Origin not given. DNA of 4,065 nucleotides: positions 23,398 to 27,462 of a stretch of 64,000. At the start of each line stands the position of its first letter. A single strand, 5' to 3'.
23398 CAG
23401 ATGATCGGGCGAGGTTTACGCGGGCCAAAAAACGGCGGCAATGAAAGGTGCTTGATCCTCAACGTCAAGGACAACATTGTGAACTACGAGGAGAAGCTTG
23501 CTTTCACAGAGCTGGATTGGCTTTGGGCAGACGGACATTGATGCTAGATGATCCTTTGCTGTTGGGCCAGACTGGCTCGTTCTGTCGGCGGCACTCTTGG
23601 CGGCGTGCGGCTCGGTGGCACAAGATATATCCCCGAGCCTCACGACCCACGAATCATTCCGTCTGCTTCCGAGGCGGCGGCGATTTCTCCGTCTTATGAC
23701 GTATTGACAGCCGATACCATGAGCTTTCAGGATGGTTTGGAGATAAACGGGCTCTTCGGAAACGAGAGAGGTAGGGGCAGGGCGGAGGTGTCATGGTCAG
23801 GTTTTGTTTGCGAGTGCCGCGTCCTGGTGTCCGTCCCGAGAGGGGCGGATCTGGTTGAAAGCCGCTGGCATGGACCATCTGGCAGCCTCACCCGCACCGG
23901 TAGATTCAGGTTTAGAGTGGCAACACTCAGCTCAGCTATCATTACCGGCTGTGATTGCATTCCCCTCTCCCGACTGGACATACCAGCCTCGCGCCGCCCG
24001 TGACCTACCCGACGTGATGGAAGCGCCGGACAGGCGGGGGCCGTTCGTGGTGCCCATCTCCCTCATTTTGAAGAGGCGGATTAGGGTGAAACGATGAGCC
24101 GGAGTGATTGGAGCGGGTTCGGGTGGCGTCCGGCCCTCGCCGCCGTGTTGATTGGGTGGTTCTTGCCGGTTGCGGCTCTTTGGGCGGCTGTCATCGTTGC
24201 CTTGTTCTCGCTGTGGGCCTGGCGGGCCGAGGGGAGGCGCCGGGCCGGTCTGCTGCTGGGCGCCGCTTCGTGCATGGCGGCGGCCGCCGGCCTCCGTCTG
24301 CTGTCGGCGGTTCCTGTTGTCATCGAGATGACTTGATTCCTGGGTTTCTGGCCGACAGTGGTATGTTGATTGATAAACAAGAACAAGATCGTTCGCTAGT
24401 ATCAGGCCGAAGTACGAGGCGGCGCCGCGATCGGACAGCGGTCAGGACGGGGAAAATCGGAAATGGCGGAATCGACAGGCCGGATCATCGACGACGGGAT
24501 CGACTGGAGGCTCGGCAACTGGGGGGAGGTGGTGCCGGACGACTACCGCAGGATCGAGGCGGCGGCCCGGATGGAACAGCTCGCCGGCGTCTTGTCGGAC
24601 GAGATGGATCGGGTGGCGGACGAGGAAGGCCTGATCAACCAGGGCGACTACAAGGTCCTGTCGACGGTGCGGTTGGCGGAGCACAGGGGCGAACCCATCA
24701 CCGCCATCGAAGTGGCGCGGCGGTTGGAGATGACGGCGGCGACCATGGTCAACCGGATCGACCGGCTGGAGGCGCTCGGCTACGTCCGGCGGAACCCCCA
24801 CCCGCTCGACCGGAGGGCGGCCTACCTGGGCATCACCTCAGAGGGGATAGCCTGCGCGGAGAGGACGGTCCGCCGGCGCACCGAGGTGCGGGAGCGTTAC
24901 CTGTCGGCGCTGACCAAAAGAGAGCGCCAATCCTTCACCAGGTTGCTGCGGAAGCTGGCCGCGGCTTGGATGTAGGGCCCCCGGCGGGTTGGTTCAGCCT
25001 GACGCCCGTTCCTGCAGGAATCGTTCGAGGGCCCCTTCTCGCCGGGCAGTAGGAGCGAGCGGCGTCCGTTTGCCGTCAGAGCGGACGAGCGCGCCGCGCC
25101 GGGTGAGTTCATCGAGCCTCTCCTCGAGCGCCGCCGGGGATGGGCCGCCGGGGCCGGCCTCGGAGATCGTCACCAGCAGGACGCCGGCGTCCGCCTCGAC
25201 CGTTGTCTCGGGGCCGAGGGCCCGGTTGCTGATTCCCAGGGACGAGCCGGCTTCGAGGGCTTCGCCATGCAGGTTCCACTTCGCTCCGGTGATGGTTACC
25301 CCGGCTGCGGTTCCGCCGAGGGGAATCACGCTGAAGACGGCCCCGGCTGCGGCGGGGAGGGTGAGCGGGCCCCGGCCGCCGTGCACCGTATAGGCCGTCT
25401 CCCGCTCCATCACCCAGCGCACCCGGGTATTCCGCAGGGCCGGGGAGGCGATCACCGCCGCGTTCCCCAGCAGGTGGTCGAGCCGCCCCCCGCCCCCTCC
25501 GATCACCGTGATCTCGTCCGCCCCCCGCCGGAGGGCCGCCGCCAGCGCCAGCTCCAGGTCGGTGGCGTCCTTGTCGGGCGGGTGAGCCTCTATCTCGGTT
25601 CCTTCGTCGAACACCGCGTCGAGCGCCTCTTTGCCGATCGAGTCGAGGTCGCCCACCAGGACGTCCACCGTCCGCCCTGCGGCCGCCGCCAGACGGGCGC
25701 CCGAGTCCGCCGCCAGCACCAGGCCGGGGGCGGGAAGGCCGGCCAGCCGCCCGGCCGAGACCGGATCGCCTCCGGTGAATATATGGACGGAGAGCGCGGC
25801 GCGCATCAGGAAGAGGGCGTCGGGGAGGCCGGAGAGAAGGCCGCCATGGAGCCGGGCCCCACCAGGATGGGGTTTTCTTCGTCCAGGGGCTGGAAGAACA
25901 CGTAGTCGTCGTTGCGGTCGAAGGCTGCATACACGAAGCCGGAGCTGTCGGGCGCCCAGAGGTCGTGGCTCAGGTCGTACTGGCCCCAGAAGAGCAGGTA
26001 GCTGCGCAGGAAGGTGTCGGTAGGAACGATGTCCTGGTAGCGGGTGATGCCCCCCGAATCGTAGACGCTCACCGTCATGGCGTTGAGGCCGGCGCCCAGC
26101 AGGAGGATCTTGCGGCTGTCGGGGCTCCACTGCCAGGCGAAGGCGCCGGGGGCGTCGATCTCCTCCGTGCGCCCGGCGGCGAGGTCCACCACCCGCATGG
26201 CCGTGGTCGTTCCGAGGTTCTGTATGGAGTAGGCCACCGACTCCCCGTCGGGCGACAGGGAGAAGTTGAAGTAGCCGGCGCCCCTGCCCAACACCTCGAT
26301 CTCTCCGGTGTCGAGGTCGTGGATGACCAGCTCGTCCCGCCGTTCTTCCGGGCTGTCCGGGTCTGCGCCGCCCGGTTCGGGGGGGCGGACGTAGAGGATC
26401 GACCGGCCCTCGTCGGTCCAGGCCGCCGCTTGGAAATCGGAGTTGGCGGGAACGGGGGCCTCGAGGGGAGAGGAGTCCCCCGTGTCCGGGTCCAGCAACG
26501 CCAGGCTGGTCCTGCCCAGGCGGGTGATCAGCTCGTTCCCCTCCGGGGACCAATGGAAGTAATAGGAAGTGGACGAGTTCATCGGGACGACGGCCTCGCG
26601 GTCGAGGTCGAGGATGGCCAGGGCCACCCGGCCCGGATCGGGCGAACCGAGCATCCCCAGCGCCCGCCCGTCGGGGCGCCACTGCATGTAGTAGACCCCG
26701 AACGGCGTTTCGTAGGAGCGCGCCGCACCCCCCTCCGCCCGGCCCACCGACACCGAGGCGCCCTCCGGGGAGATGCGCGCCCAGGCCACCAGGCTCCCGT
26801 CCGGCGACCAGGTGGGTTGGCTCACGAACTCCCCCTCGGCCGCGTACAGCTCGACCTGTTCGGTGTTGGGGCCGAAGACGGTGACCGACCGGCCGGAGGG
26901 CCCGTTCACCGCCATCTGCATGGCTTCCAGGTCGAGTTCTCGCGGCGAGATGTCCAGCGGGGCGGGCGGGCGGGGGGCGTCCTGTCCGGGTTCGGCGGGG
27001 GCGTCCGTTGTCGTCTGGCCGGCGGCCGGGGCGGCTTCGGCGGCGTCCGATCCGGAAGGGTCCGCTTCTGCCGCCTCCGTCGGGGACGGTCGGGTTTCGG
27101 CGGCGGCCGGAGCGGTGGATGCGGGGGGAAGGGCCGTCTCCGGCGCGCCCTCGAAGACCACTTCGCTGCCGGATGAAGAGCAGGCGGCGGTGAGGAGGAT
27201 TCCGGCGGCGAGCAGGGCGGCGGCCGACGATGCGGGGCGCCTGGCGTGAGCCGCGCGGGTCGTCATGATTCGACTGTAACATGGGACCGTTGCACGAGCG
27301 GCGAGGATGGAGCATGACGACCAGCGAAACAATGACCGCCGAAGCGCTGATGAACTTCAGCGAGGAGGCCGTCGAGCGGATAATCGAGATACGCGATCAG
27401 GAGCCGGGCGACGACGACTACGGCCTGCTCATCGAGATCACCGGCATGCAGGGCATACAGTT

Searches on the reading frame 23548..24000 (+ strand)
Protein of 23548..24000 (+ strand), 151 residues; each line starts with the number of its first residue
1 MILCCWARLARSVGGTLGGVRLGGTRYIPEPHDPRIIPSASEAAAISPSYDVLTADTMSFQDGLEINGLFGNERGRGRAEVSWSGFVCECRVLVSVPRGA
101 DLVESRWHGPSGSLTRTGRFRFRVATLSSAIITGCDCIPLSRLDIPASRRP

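Call 13: search_protein_families(library=pfam, proteins=[window:23548-24000:+], max_evalue=0.001)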
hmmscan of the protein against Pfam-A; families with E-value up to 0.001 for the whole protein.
window:23548-24000:+ (151 aa): 0 families

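Call 39: search_protein_families(library=pfam, proteins=[window:23548-24000:+], max_evalue=0.01)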
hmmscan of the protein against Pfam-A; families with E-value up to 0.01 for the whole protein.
window:23548-24000:+ (151 aa): 0 families

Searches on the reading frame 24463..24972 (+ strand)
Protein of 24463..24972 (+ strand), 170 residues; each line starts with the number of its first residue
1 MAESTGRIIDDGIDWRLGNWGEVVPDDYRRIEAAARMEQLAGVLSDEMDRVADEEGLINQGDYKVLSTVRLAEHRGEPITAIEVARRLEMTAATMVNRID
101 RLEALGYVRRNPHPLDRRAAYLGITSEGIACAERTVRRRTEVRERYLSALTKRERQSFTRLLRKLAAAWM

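Call 39: search_protein_families(library=pfam, proteins=[window:24463-24972:+], max_evalue=0.01)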
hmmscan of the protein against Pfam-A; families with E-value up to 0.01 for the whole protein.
window:24463-24972:+ (170 aa): 8 families
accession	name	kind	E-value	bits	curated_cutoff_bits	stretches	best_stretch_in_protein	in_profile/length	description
PF12802.13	MarR_2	-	3e-11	43.8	27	1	72-119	15-61/61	MarR family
PF01047.28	MarR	-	2.1e-09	37.6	24.6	1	75-119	14-58/59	MarR family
PF13463.12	HTH_27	-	7.9e-07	29.7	22.2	1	65-128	8-68/68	Winged helix DNA-binding domain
PF09339.16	HTH_IclR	-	0.00013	22.1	22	1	72-112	13-52/52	IclR helix-turn-helix domain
PF12840.13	HTH_20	-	0.0027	18.1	27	1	69-106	13-46/51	Helix-turn-helix domain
PF08279.18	HTH_11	-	0.0029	17.9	25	1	71-107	9-44/55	HTH domain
PF13412.12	HTH_24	-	0.0068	16.4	21.9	0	79-109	18-48/48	Winged helix-turn-helix DNA-binding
PF13601.12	HTH_34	-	0.009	16.6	27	0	81-136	17-73/80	Winged helix DNA-binding domain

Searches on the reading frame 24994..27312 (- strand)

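Call 13: search_protein_families(library=pfam, proteins=[window:24994-27312:-], max_evalue=0.001)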
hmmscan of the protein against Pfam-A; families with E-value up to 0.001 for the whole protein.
window:24994-27312:- (772 aa): 2 families
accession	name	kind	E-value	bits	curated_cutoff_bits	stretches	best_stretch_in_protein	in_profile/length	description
PF04263.21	TPK_catalytic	-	1e-22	80.6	30.7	1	531-629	10-109/113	Thiamin pyrophosphokinase, catalytic domain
PF04265.19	TPK_B1_binding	-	5.8e-13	48.7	22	1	656-712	10-67/67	Thiamin pyrophosphokinase, vitamin B1 binding domain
